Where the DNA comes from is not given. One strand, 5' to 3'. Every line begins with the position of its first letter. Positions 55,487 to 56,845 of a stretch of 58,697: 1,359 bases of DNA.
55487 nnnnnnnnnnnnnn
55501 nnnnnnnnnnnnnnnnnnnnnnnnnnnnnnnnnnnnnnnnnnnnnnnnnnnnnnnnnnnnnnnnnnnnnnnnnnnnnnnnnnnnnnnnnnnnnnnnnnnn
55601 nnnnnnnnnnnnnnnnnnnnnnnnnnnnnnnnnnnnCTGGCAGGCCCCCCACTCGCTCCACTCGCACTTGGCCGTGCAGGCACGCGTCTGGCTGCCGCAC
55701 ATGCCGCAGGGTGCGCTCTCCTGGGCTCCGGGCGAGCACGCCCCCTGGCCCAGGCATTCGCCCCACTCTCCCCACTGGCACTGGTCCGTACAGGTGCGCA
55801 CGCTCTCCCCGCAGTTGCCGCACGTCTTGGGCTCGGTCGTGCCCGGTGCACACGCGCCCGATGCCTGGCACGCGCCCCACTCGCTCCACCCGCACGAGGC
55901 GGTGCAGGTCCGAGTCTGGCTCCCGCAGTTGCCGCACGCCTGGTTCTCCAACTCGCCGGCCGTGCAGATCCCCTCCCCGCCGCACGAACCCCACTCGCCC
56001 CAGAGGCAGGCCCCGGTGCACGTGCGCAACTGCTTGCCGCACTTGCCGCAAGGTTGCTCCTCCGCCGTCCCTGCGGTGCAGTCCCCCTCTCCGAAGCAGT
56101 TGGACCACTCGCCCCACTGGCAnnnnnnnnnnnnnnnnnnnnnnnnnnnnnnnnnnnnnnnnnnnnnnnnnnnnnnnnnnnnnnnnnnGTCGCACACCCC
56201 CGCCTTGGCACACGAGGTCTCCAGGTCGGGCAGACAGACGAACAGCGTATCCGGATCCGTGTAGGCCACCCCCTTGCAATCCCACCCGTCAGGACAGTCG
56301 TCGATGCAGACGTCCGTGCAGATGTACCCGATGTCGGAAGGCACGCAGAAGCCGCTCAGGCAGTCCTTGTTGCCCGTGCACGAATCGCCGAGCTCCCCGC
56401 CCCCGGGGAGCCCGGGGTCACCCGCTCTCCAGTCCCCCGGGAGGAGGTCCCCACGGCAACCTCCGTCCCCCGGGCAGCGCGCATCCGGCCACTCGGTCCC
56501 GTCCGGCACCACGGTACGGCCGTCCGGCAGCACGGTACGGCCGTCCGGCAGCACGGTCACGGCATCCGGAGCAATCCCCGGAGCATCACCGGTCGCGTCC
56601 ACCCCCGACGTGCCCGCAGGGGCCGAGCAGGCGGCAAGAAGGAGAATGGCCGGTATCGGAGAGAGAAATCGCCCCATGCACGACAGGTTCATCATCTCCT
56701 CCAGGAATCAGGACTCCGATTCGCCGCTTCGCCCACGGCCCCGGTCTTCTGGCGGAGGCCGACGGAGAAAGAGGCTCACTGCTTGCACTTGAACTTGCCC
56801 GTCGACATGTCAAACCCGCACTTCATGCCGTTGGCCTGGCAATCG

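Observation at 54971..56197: Ten and a half 38-residue Cys/Trp/Arg repeats resembling circularly shifted thrombospondin type-1 repeats in a bacterial lipoprotein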

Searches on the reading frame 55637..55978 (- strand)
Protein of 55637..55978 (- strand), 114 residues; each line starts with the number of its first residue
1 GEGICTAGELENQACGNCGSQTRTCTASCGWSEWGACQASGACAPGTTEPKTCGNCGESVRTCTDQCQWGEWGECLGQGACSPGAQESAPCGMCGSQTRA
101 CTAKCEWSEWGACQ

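Call 15: search_solved_structures(query=A1, max_evalue=10, show_alignments=3)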
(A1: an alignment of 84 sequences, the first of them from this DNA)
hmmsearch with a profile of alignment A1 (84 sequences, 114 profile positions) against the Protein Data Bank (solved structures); distinct sequences matched with E-value up to 10: 0.

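Call 19: predict_structure(alignment_id=A1)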
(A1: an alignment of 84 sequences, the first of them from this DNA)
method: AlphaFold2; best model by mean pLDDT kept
length: 114 residues; sequences in the alignment: 84
mean_pLDDT: 94.9   pTM: 0.60
mean pLDDT of the five models: 94.9, 94.4, 94.1, 93.6, 92.6
residues with pLDDT >= 90: 109; 70-90: 4; 50-70: 1; < 50: 0
segments of 3 or more residues with pLDDT < 50: none
pLDDT, mean of each block of 10 residues (from residue 1): 89 94 97 93 94 96 95 95 97 98 96 97
secondary structure, 60 per line:
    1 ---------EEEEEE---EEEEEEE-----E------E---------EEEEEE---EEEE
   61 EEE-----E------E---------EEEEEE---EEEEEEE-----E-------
elements in order: E10-15 E19-25 E48-53 E57-63 E86-91 E95-101

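Call 21: fold_search(model_id=the predicted structure, library=pdb)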
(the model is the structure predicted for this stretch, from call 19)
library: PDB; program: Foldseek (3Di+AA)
matches with E <= 10: 177; with E <= 0.001: 0
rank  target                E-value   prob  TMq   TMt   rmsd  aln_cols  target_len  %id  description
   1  9a3z_B                1.4e-02  0.95  0.32  0.16   8.5       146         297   19  A predicted model of tissue transglutaminase 2 (TG2) in complex with plasma fibronectin's gelatin binding domain (FNI6 (released 2024-02-02)
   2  9a3y_B                5.4e-02  0.82  0.31  0.27   8.7       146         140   19  Predicted model of tissue transglutaminase 2 (TG2) in complex with plasma fibronectin type I modules 7, 8 and 9 (FNI7- (released 2024-02-02)
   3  3ejh_B                3.4e-01  0.51  0.27  0.32   5.7        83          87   16  Crystal Structure of the Fibronectin 8-9FnI Domain Pair in Complex with a Type-I Collagen Peptide (released 2009-02-03)
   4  2rky_A                3.4e-01  0.41  0.24  0.28   6.8        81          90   18  Crystal structure of the fourth and fifth fibronectin F1 modules in complex with a fragment of staphylococcus aureus f (released 2008-08-05)
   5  2rl0_A                4.0e-01  0.38  0.22  0.27   7.0        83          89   19  Crystal structure of the fourth and fifth fibronectin F1 modules in complex with a fragment of staphylococcus aureus f (released 2008-08-05)
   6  2rky_C                4.9e-01  0.35  0.22  0.26   7.0        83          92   19  Crystal structure of the fourth and fifth fibronectin F1 modules in complex with a fragment of staphylococcus aureus f (released 2008-08-05)
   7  9lwf_O                5.2e-01  0.21  0.25  0.11  21.1       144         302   10  Cryo-EM structure of dual sensor bound GATOR2 complex (released 2025-08-13)
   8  4v0n_F                6.4e-01  0.08  0.16  0.07  22.6       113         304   11  Crystal structure of BBS1N in complex with ARL6DN, soaked with mercury (released 2014-11-19)
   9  7fik_D                7.2e-01  0.13  0.22  0.09  21.2       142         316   11  The cryo-EM structure of the CR subunit from X. laevis NPC (released 2022-11-09)
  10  3ejh_A                7.6e-01  0.41  0.30  0.35   5.4        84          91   17  Crystal Structure of the Fibronectin 8-9FnI Domain Pair in Complex with a Type-I Collagen Peptide (released 2009-02-03)
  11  4v0o_D                9.4e-01  0.06  0.15  0.06  22.7       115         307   10  Crystal structure of BBS1N in complex with ARL6DN, soaked with lead (released 2014-11-19)
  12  4fun                  9.4e-01  0.02  0.11  0.07  30.8       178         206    8  Structural basis for Zn2+-dependent intercellular adhesion in staphylococcal biofilms (released 2013-01-16)
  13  7p4l_B                9.9e-01  0.28  0.27  0.07  13.7       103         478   13  Crystal structure of the trimeric ectodomain of archaeal Fusexin1 (Fsx1) (released 2022-07-13)
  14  7p4l_C                1.0e+00  0.25  0.27  0.07  13.7       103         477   13  Crystal structure of the trimeric ectodomain of archaeal Fusexin1 (Fsx1) (released 2022-07-13)
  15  9lvj_O                1.1e+00  0.20  0.25  0.11  20.1       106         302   14  Cryo-EM structure of Sestrin2 bound human GATOR2 complex (released 2025-08-13)
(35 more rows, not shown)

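Call 38: search_protein_representatives(alignment_id=A1)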
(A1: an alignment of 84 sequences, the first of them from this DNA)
Query: 84 sequences, 114 profile positions. Proteins with E-value up to 0.001 (for the whole library): 1658; up to 1e-10: 915; up to 1e-30: 263. The best 150 are listed.
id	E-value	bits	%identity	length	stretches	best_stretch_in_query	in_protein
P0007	1.8e-287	949.8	-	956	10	2-114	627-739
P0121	7.7e-255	844.6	-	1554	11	2-114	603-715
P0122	3.6e-166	558.9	-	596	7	2-114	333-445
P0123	2.1e-158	533.8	-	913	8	2-114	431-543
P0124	9.5e-153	515.6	-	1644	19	23-112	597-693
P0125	3.8e-138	468.6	-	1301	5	2-113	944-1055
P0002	4.5e-132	449.0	-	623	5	2-114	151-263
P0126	7.1e-117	400.0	-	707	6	4-107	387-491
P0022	1.8e-115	395.5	-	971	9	2-110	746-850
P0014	3.8e-109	375.1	-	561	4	3-113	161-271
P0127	7.2e-108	371.0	-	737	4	2-113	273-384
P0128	5.2e-105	361.8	-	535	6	3-113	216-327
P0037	2.8e-103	356.2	-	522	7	2-110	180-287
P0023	7.1e-103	354.9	-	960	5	3-114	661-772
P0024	4.4e-97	336.2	-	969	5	4-114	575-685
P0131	1.2e-91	318.7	-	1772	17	4-111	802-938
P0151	5.2e-69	245.8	-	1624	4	2-113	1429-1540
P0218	1.1e-45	170.6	-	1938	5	4-114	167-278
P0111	8.4e-45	167.8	-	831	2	4-113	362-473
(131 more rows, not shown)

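Call 65: list_cluster_members(proteins=[P0121, P0122, P0123, P0124, P0125, P0127, P0128, P0131, P0151, P0218])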
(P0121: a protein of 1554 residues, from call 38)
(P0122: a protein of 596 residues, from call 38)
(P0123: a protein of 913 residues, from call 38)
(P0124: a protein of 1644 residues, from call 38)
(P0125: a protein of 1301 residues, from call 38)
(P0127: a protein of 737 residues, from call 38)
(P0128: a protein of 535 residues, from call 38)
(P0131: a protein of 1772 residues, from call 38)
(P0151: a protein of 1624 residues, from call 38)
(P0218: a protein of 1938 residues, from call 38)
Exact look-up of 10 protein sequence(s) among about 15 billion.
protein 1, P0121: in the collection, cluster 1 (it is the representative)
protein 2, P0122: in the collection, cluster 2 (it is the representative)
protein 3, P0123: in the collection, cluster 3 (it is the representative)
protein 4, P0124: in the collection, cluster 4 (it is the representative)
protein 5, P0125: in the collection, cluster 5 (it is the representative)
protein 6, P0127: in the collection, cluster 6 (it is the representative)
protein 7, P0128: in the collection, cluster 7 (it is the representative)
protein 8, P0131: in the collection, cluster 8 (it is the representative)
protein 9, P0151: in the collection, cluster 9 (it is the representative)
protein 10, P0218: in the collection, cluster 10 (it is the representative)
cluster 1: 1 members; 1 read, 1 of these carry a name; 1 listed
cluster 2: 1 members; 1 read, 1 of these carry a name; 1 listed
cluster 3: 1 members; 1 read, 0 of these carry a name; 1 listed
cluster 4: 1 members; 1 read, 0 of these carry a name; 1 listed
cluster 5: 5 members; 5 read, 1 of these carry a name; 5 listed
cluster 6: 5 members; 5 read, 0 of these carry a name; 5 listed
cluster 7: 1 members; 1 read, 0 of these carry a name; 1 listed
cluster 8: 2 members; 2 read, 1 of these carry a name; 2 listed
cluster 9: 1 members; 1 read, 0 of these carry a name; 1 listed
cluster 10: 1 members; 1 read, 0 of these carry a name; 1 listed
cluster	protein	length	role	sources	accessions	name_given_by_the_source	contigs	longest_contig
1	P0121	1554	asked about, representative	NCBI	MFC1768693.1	NBR1-Ig-like domain-containing protein [Nanoarchaeota archaeon]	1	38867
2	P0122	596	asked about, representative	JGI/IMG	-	hypothetical protein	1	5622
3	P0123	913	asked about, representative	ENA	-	-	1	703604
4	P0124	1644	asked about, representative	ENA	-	-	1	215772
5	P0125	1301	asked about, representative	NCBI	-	-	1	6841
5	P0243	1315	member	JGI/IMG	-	hypothetical protein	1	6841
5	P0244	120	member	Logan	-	-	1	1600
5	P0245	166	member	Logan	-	-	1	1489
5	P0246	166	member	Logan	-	-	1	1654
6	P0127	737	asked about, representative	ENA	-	-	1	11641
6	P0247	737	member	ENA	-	-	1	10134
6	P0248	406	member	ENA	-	-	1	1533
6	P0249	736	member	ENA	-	-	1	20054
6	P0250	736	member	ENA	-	-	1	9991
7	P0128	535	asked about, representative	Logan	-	-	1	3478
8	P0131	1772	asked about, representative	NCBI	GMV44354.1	MAG: hypothetical protein AMXMBFR64_60700 [Myxococcales bacterium]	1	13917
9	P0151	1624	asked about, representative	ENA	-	-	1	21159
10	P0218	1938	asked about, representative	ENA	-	-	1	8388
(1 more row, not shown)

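Call 66: find_encoding_contigs(protein=P0121, flank=10000, max_places=2)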
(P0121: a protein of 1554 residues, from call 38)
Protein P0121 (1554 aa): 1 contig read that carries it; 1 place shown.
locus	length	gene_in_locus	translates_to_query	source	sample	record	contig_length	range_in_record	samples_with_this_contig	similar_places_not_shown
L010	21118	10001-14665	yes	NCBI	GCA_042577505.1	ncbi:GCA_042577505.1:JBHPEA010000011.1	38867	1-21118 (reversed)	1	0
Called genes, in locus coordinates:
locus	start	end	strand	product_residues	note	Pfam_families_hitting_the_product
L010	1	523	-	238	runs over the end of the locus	PF09754:PAC2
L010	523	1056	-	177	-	-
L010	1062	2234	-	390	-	-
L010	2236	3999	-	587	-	-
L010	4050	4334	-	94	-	-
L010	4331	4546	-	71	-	-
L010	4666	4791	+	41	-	-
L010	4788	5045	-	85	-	PF01247:Ribosomal_L35Ae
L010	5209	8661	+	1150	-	PF11617:Cu-binding_MopE (faint), PF07705:CARDB (faint), PF14310:Fn3-like (faint), PF16116:DUF4832 (faint), PF24544:Ig_TPPC8_2nd (faint), PF23619:Ig_VWA7 (faint), PF07760:DUF1616 (faint), PF16158:N_BRCA1_IG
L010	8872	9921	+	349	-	-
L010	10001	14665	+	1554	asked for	PF11617:Cu-binding_MopE (faint), PF16158:N_BRCA1_IG (weak)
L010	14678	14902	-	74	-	-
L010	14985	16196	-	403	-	PF01970:TctA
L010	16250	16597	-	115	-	-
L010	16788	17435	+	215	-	-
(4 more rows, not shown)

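Call 71: search_protein_families(library=pfam, proteins=[P0121], max_evalue=0.01)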
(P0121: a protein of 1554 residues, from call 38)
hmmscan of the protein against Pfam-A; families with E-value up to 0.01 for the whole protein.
P0121 (1554 aa): 4 families
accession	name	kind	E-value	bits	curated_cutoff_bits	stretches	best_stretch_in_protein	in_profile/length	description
PF16158.11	N_BRCA1_IG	-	1.5e-21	77.4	28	3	984-1068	6-94/108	Ig-like domain from next to BRCA1 gene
PF11617.13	Cu-binding_MopE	-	2.7e-08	34.3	27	3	358-377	11-30/30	Putative metal-binding motif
PF07705.17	CARDB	-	0.00029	21.4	22.7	0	1197-1275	9-76/101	CARDB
PF07883.17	Cupin_2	-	0.0074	16.4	27.2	0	1277-1307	34-64/70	Cupin domain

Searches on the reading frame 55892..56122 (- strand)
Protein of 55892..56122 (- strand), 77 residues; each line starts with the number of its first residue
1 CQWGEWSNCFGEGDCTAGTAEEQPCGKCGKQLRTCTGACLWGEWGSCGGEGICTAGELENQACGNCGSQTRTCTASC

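Call 7: search_protein_families(library=pfam, proteins=[window:55892-56122:-], max_evalue=10)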
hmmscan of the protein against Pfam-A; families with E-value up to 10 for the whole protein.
seq(77 aa): 2 families
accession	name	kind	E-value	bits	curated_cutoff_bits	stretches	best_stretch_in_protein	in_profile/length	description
PF04885.19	Stig1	-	2.4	9.1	24.1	0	8-72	20-73/85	Stigma-specific STIG1-like protein family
PF21367.3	ZNF512_zf-C2H2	-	3.3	8.5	27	1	25-37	1-13/20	Zinc finger 512, zinc fingers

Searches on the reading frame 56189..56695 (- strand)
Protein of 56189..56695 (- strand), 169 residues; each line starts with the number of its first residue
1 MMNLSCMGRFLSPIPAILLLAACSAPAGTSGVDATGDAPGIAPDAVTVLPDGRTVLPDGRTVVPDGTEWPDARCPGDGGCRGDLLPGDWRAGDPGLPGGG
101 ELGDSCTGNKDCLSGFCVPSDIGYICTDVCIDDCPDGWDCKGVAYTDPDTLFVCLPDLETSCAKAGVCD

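Call 7: search_protein_families(library=pfam, proteins=[window:56189-56695:-], max_evalue=10)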
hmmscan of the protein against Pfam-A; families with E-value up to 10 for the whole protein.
seq(169 aa): 0 families
